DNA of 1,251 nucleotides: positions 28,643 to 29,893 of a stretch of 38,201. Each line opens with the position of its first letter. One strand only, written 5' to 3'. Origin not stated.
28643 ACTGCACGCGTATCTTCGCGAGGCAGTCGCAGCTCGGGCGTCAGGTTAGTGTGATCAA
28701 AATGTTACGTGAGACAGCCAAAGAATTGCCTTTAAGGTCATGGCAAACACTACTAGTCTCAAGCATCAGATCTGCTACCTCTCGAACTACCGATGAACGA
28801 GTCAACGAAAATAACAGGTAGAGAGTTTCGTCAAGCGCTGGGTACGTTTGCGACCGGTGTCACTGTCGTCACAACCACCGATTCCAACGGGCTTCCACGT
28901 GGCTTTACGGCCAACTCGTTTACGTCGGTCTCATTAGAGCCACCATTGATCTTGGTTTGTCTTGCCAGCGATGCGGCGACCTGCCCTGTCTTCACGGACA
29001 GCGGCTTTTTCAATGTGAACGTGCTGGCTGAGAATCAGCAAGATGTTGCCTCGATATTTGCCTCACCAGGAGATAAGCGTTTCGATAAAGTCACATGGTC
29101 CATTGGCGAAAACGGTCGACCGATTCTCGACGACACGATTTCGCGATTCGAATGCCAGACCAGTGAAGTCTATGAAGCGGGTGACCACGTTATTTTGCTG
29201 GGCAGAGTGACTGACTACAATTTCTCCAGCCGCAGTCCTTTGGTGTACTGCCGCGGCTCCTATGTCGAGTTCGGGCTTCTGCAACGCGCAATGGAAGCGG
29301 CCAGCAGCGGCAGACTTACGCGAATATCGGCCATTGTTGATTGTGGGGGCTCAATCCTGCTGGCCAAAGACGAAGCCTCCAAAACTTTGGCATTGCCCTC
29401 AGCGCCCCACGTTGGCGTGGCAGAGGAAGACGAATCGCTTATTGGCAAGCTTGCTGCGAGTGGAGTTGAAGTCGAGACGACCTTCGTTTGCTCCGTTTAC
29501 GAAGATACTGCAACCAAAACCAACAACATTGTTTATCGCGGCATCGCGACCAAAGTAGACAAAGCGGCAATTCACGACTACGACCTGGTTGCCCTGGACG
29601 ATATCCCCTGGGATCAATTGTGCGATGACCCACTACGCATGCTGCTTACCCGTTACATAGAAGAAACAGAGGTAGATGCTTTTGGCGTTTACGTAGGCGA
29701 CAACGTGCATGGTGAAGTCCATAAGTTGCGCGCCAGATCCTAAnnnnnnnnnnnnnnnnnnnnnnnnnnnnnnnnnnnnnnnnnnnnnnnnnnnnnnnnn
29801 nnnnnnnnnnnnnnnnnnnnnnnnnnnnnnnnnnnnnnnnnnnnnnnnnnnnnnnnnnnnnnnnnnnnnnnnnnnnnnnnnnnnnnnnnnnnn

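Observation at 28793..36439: Eight-gene cluster joining a Rut-like oxidative module to PcaC/PcaD/BKACE enzymes and a BCCT importer: candidate undescribed catabolic pathway for a zwitterionic osmolyte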

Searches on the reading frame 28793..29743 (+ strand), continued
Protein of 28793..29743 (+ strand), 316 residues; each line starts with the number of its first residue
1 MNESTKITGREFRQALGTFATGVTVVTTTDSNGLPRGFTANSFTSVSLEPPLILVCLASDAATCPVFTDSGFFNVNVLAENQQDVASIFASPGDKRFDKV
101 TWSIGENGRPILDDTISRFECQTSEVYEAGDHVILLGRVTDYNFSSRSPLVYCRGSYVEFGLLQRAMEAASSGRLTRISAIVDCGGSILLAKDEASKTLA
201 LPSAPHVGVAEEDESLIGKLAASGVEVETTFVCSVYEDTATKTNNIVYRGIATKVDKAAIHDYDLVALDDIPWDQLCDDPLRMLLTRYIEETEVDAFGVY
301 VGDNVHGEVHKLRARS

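Call 115: search_solved_structures(query=L108:8069-9004:+, max_evalue=1e-30)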
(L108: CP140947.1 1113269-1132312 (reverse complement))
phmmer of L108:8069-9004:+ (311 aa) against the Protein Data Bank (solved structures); distinct sequences matched with E-value up to 1e-30: 3.
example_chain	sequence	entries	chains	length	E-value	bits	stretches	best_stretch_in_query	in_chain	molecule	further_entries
3rh7_A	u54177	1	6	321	1.9e-203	677.8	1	1-311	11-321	Hypothetical oxidoreductase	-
5zc2_B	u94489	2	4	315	3.8e-39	138.4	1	3-158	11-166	p-hydroxyphenylacetate 3-hydroxylase, reductase component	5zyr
3nfw_A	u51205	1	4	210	6.1e-32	114.8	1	1-140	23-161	Flavin reductase-like, FMN-binding protein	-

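Call 116: search_solved_structures(query=window:28793-29743:+, max_evalue=1e-20)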
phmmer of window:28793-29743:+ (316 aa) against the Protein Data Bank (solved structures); distinct sequences matched with E-value up to 1e-20: 12.
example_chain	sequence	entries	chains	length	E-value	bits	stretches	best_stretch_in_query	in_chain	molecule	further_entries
3rh7_A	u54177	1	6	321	9.8e-61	208.7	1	9-312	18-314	Hypothetical oxidoreductase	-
5zc2_B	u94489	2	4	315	5.4e-30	107.7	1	8-158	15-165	p-hydroxyphenylacetate 3-hydroxylase, reductase component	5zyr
4xhy_A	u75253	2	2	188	9.9e-29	103.6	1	9-160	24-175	Flavin reductase domain protein, FMN-binding protein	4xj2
4r82_A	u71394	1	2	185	1.2e-28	103.3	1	11-160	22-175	Oxidoreductase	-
4hx6_A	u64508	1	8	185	1.3e-28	103.2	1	11-160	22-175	Oxidoreductase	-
5cho_A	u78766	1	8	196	2.5e-28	102.2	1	9-157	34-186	Flavin reductase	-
3nfw_A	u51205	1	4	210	3.3e-28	101.9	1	6-158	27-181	Flavin reductase-like, FMN-binding protein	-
4l82_A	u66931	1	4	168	7.8e-28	100.6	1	7-158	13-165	RifeA.00250.a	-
9fd4_A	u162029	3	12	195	1e-27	100.2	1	10-165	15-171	Flavin reductase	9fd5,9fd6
1rz0_A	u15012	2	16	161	1.3e-27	99.9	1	10-161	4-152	phenol 2-hydroxylase component B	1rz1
8ct0_A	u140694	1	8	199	3e-26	95.5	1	7-163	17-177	Flavin reductase (NADH)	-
2r0x_A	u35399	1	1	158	7.5e-23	84.3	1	10-154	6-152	Possible flavin reductase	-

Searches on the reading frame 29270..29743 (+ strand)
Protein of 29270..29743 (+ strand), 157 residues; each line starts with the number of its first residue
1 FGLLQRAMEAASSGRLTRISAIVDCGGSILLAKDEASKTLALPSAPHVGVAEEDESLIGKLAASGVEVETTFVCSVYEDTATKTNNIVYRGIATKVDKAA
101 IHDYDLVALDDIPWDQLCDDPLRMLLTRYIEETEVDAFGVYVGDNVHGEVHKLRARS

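Call 26: search_protein_families(library=pfam, proteins=[window:29270-29743:+], max_evalue=10)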
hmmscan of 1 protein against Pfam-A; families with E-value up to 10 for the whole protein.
window:29270-29743:+ (157 aa): 1 family
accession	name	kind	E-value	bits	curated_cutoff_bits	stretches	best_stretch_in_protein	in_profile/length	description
PF20068.4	Amphi-Trp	-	0.065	13.7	27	1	16-69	22-75/93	Amphi-Trp domain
